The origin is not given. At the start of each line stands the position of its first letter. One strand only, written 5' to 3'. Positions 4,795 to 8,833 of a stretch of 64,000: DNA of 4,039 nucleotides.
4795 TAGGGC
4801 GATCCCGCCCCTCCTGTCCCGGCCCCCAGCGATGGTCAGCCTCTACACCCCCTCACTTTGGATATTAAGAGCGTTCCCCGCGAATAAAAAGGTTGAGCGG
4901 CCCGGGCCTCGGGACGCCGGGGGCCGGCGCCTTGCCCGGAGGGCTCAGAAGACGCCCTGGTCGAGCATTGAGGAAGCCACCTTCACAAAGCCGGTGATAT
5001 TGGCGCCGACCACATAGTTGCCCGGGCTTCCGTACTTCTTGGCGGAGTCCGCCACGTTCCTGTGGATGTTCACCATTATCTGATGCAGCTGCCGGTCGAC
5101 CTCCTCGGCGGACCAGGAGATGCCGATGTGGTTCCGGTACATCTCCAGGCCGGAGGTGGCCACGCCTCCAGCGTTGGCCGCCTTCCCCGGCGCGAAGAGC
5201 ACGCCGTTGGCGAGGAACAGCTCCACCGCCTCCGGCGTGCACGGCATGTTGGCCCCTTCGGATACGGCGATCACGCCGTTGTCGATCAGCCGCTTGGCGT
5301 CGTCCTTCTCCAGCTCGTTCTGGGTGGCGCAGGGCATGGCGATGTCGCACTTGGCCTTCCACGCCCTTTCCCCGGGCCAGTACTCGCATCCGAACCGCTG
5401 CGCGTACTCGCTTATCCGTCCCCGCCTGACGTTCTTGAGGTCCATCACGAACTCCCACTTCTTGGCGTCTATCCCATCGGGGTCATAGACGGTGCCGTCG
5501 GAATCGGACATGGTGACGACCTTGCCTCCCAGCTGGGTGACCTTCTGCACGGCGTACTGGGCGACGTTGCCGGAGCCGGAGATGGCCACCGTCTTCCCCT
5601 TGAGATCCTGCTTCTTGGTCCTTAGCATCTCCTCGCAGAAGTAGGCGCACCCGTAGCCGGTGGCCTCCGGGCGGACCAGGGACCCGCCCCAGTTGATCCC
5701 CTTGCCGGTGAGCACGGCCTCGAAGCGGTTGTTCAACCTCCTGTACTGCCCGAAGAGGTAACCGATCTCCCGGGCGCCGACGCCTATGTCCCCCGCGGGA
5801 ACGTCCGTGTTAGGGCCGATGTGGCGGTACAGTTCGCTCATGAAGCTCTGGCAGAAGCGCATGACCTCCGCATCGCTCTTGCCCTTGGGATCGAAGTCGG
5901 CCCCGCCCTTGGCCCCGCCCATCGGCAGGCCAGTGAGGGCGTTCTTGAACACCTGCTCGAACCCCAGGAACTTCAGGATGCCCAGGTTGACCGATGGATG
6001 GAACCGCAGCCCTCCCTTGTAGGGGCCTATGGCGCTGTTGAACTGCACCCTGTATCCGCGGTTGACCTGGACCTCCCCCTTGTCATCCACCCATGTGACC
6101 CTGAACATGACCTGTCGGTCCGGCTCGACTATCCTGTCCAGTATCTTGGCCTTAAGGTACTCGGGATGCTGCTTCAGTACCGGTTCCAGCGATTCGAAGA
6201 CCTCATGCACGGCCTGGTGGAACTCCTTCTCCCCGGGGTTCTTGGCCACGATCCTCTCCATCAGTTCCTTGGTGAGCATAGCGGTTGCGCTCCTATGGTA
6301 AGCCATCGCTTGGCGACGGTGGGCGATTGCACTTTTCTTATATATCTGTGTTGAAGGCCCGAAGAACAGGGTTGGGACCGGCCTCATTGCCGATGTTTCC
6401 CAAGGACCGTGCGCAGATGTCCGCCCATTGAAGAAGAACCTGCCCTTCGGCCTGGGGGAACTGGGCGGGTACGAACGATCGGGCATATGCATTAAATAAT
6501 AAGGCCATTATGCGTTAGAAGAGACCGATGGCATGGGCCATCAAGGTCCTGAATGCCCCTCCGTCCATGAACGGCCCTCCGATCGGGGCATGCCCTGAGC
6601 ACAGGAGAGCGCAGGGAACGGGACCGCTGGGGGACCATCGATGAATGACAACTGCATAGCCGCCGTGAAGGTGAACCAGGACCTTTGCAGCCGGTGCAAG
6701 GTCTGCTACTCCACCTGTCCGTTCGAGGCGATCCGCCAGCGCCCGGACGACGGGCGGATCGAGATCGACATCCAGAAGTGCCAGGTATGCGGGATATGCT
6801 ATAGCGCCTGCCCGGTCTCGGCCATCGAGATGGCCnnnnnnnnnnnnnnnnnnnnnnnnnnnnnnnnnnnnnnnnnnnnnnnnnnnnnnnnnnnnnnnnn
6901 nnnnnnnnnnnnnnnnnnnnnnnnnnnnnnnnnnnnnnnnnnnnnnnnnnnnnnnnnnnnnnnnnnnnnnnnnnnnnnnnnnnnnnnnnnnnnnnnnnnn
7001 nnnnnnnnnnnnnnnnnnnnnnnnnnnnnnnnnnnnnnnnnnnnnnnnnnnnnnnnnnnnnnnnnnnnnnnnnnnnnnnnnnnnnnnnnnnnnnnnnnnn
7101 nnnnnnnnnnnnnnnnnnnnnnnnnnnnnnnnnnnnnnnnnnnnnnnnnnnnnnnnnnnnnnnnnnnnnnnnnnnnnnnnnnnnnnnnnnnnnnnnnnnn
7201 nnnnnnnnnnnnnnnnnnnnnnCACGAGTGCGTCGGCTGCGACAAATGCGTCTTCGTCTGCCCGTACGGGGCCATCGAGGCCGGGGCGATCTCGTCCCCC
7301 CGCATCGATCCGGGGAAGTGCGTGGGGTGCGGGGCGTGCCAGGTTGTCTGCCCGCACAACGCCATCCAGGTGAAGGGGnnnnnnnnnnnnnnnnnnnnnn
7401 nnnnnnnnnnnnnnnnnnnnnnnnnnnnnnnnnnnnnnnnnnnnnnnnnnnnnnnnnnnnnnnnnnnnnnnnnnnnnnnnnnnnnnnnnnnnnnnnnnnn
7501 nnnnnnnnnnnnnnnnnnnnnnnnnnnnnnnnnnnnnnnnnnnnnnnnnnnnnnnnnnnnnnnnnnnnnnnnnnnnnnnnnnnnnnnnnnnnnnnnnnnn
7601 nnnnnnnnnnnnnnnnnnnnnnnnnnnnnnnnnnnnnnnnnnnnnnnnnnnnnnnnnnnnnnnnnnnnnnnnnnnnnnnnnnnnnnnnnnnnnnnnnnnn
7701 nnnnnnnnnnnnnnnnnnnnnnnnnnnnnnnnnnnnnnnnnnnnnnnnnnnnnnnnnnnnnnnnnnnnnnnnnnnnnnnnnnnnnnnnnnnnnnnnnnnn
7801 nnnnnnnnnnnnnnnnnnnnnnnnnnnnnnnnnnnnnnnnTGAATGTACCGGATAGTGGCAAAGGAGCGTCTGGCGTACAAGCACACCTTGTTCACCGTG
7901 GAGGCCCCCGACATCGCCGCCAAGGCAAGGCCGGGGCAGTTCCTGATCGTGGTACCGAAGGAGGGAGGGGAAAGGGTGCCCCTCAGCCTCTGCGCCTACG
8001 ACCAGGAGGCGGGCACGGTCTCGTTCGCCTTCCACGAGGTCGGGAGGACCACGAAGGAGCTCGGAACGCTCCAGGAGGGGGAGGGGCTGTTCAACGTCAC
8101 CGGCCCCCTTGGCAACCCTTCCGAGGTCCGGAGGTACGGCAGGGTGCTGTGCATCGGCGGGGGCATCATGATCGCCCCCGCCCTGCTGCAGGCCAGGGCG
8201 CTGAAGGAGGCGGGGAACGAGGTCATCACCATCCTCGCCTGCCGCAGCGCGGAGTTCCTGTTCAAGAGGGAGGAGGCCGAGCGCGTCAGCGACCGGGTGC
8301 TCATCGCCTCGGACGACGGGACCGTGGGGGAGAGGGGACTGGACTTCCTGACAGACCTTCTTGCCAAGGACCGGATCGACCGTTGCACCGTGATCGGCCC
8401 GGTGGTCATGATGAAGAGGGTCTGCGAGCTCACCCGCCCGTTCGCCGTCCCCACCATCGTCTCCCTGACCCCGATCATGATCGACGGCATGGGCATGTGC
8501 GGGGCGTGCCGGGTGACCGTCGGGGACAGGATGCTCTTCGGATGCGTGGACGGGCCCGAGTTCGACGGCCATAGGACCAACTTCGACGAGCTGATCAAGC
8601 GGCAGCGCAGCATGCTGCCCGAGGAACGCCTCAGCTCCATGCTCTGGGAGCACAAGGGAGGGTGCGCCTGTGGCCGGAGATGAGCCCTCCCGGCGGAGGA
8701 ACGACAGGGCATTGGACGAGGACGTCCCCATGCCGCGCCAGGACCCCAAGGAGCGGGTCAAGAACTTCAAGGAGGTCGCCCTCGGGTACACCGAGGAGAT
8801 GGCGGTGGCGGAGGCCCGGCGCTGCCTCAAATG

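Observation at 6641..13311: Mvh-type [NiFe]-hydrogenase operon fused to an NfnAB/SudAB-like module instead of Hdr: a possible new H2:NADP+/ferredoxin (bi/con)furcating complex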

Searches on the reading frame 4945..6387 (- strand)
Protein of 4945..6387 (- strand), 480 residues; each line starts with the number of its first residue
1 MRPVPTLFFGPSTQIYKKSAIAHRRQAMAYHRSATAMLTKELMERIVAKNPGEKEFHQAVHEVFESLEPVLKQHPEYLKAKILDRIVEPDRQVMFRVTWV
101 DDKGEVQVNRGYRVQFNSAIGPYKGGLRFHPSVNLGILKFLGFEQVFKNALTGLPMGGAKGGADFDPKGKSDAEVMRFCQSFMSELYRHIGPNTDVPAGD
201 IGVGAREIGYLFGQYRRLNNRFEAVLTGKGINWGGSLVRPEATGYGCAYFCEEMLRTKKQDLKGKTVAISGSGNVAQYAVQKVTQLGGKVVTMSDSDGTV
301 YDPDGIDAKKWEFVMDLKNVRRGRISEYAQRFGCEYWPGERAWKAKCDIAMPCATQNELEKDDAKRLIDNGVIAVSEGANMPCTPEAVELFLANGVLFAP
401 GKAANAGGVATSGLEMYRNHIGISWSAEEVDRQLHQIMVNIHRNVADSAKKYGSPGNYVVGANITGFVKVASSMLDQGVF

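Call 82: search_protein_families(library=ncbifam, proteins=[window:4945-6387:-], max_evalue=1e-10)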
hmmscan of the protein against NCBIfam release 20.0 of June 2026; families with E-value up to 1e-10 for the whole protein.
window:4945-6387:- (480 aa): 5 families
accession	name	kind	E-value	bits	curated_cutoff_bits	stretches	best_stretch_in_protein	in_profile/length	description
NF006929.0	PRK09414.1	equivalog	6.8e-232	770.2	536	1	38-479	6-444/445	NADP-specific glutamate dehydrogenase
NF010633.0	PRK14030.1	subfamily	2.2e-211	702.7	743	1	39-479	3-444/445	glutamate dehydrogenase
NF010634.0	PRK14031.1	equivalog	1.9e-209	695.7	822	1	39-479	3-443/444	NADP-specific glutamate dehydrogenase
NF040817.1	GdhA_Arch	equivalog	1e-70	239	750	1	80-479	25-416/419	glutamate dehydrogenase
NF041398.1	GluDhGdhB_Halo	equivalog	7.4e-65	219.4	620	1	79-451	21-382/410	glutamate dehydrogenase GdhB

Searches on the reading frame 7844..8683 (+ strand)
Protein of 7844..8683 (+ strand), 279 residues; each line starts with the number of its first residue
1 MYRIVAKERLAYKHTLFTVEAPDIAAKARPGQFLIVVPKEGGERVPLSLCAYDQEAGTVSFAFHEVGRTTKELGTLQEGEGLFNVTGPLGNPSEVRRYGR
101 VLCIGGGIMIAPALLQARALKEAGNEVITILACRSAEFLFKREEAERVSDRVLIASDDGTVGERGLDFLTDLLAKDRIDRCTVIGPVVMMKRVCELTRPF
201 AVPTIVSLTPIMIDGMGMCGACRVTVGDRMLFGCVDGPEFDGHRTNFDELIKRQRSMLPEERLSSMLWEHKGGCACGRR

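Call 3: search_protein_families(library=pfam, proteins=[window:7844-8683:+], max_evalue=0.01)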
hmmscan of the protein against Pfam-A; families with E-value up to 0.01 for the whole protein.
window:7844-8683:+ (279 aa): 1 family
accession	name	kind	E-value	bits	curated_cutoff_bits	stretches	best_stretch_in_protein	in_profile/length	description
PF10418.14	DHODB_Fe-S_bind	-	8.6e-11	41.8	23.9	1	211-244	3-39/41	Iron-sulfur cluster binding domain of dihydroorotate dehydrogenase B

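Call 4: search_protein_families(library=ncbifam, proteins=[window:7844-8683:+], max_evalue=0.001)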
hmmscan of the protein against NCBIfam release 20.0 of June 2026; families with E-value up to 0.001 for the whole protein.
window:7844-8683:+ (279 aa): 14 families
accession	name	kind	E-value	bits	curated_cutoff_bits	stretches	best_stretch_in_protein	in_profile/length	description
NF004862.0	PRK06222.1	subfamily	2.9e-100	335.4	220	1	1-271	1-274/281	sulfide/dihydroorotate dehydrogenase-like FAD/NAD-binding protein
NF009414.0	PRK12778.1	equivalog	3.2e-92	310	1103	1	1-263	1-266/752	bifunctional dihydroorotate dehydrogenase B NAD binding subunit/NADPH-dependent glutamate synthase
NF009413.0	PRK12775.1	equivalog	7.7e-74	249.1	1895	1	1-264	1-267/1006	putative trifunctional 2-polyprenylphenol hydroxylase/glutamate synthase subunit beta/ferritin domain-containing protein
NF009415.0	PRK12779.1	equivalog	4.5e-51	173.8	1519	1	2-264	651-937/944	putative bifunctional glutamate synthase subunit beta/2-polyprenylphenol hydroxylase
NF000796.0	PRK00054.1-1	equivalog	5.3e-34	117.6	224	1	24-255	25-245/254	dihydroorotate dehydrogenase electron transfer subunit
NF000798.0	PRK00054.1-3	equivalog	7.4e-31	107.7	219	1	24-244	27-241/244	dihydroorotate dehydrogenase electron transfer subunit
NF000799.0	PRK00054.1-4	equivalog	3.1e-25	88.7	314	1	4-241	9-252/258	dihydroorotate dehydrogenase electron transfer subunit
NF000797.0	PRK00054.1-2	equivalog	6.1e-18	65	270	1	4-240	19-260/267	dihydroorotate dehydrogenase electron transfer subunit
NF006220.0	PRK08345.1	subfamily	6.4e-14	51.9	395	1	9-241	20-283/294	cytochrome-c3 hydrogenase subunit gamma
NF004470.0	PRK05802.1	equivalog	1.6e-12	47.1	313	1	3-229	69-308/330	sulfide/dihydroorotate dehydrogenase-like FAD/NAD-binding protein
TIGR02911.1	sulfite_red_B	equivalog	4e-12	45.8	288.6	1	25-241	28-252/261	anaerobic sulfite reductase subunit AsrB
NF040835.1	sulfhyd_HydG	equivalog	3.6e-11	42.9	650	1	13-241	33-280/292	NADPH-dependent hydrogenase/sulfhydrogenase 1 subunit gamma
NF040830.1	sulfhyd_ShyC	equivalog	3.6e-10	39.5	600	1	5-241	12-277/288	NAD(P)-dependent hydrogenase/sulfhydrogenase 2 subunit gamma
NF005128.0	PRK06567.1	equivalog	0.00036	18.5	1072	1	43-130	841-924/1031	putative bifunctional glutamate synthase subunit beta/2-polyprenylphenol hydroxylase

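Call 31: search_solved_structures(query=window:7844-8683:+, max_evalue=0.00001, show_alignments=2)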
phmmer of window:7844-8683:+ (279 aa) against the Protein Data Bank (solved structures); distinct sequences matched with E-value up to 0.00001: 9.
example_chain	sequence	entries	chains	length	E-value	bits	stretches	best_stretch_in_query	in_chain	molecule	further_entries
5jca_S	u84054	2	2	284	1.9e-74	253.7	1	1-271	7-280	NADH-dependent Ferredoxin:NADP Oxidoreductase (NfnI) subunit beta | NADH-dependent Ferredoxin:NADP Oxidoreductase subunit beta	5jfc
4ylf_A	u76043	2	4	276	1.6e-68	234.2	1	3-264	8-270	Dihydroorotate dehydrogenase B (NAD(+)), electron transfer subunit homolog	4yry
5vj7_B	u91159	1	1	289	6.7e-52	179.8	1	1-259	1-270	Ferredoxin-NADP(+) reductase subunit alpha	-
1ep1_B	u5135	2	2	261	9.6e-16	61.2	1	3-244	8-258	DIHYDROOROTATE DEHYDROGENASE B (PYRK SUBUNIT)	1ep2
1ep3_B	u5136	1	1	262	9.8e-16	61.1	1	3-244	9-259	DIHYDROOROTATE DEHYDROGENASE B (PYRK SUBUNIT)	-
5ksw_B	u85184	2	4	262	1e-15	61.1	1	25-243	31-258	Dihydroorotate dehydrogenase B (NAD(+)), electron transfer subunit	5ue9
3lrx_A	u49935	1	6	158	3.1e-15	59.5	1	77-216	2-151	Putative hydrogenase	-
9nez_C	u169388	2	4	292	5.5e-11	45.6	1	13-240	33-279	Sulfhydrogenase 1 subunit gamma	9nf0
3lyu_A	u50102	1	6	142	9.2e-09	38.3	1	82-205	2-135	Putative hydrogenase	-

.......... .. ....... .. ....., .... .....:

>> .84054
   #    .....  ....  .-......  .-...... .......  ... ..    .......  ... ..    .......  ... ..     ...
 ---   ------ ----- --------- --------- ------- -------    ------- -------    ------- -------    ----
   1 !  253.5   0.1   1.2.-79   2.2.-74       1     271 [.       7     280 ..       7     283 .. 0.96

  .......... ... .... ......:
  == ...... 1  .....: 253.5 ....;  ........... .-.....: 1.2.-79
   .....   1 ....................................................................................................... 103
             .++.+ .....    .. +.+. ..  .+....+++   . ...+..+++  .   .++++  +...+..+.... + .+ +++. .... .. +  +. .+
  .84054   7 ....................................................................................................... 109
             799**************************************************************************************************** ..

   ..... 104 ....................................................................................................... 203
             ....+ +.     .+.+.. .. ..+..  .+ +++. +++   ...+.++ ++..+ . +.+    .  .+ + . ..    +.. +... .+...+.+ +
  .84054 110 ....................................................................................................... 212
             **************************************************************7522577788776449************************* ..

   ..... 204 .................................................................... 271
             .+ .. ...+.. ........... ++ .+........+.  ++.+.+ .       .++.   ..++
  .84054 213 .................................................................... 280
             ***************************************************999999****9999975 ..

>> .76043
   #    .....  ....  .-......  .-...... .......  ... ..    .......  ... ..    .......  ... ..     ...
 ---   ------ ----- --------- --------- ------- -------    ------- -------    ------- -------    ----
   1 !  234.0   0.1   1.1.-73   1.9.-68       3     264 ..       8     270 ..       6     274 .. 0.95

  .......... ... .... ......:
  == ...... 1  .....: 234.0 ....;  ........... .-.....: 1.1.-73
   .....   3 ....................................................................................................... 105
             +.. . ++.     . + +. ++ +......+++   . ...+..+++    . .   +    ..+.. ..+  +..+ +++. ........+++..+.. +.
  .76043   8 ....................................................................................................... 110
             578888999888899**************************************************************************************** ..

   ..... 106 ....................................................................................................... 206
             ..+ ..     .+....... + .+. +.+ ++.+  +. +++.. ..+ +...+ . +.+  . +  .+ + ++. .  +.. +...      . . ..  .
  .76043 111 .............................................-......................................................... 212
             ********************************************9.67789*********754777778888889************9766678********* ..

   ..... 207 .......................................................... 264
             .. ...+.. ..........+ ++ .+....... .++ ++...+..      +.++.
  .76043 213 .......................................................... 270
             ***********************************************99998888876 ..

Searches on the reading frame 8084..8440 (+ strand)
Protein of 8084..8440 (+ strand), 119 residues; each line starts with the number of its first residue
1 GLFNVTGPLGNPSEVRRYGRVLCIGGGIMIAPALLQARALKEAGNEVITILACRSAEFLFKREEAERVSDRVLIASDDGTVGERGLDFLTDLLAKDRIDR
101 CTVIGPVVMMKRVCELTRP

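Call 43: search_solved_structures(query=window:8084-8440:+, max_evalue=0.01, show_alignments=5)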
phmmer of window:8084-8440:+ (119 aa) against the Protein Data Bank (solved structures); distinct sequences matched with E-value up to 0.01: 8.
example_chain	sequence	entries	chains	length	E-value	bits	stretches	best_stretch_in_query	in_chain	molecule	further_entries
4ylf_A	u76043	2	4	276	1.6e-25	92.8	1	3-115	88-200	Dihydroorotate dehydrogenase B (NAD(+)), electron transfer subunit homolog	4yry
5jca_S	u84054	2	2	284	2.4e-22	82.6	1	3-119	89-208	NADH-dependent Ferredoxin:NADP Oxidoreductase (NfnI) subunit beta | NADH-dependent Ferredoxin:NADP Oxidoreductase subunit beta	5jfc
3lyu_A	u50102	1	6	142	6e-08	36.1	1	2-116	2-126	Putative hydrogenase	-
3lrx_A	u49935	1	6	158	6.8e-08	36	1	2-116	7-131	Putative hydrogenase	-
5vj7_B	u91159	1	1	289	4.6e-07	33.3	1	2-115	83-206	Ferredoxin-NADP(+) reductase subunit alpha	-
5ksw_B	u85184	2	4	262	9.7e-07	32.2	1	4-114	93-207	Dihydroorotate dehydrogenase B (NAD(+)), electron transfer subunit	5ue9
1ep1_B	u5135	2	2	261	2.3e-06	31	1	4-113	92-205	DIHYDROOROTATE DEHYDROGENASE B (PYRK SUBUNIT)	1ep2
1ep3_B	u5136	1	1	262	2.3e-06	31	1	4-113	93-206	DIHYDROOROTATE DEHYDROGENASE B (PYRK SUBUNIT)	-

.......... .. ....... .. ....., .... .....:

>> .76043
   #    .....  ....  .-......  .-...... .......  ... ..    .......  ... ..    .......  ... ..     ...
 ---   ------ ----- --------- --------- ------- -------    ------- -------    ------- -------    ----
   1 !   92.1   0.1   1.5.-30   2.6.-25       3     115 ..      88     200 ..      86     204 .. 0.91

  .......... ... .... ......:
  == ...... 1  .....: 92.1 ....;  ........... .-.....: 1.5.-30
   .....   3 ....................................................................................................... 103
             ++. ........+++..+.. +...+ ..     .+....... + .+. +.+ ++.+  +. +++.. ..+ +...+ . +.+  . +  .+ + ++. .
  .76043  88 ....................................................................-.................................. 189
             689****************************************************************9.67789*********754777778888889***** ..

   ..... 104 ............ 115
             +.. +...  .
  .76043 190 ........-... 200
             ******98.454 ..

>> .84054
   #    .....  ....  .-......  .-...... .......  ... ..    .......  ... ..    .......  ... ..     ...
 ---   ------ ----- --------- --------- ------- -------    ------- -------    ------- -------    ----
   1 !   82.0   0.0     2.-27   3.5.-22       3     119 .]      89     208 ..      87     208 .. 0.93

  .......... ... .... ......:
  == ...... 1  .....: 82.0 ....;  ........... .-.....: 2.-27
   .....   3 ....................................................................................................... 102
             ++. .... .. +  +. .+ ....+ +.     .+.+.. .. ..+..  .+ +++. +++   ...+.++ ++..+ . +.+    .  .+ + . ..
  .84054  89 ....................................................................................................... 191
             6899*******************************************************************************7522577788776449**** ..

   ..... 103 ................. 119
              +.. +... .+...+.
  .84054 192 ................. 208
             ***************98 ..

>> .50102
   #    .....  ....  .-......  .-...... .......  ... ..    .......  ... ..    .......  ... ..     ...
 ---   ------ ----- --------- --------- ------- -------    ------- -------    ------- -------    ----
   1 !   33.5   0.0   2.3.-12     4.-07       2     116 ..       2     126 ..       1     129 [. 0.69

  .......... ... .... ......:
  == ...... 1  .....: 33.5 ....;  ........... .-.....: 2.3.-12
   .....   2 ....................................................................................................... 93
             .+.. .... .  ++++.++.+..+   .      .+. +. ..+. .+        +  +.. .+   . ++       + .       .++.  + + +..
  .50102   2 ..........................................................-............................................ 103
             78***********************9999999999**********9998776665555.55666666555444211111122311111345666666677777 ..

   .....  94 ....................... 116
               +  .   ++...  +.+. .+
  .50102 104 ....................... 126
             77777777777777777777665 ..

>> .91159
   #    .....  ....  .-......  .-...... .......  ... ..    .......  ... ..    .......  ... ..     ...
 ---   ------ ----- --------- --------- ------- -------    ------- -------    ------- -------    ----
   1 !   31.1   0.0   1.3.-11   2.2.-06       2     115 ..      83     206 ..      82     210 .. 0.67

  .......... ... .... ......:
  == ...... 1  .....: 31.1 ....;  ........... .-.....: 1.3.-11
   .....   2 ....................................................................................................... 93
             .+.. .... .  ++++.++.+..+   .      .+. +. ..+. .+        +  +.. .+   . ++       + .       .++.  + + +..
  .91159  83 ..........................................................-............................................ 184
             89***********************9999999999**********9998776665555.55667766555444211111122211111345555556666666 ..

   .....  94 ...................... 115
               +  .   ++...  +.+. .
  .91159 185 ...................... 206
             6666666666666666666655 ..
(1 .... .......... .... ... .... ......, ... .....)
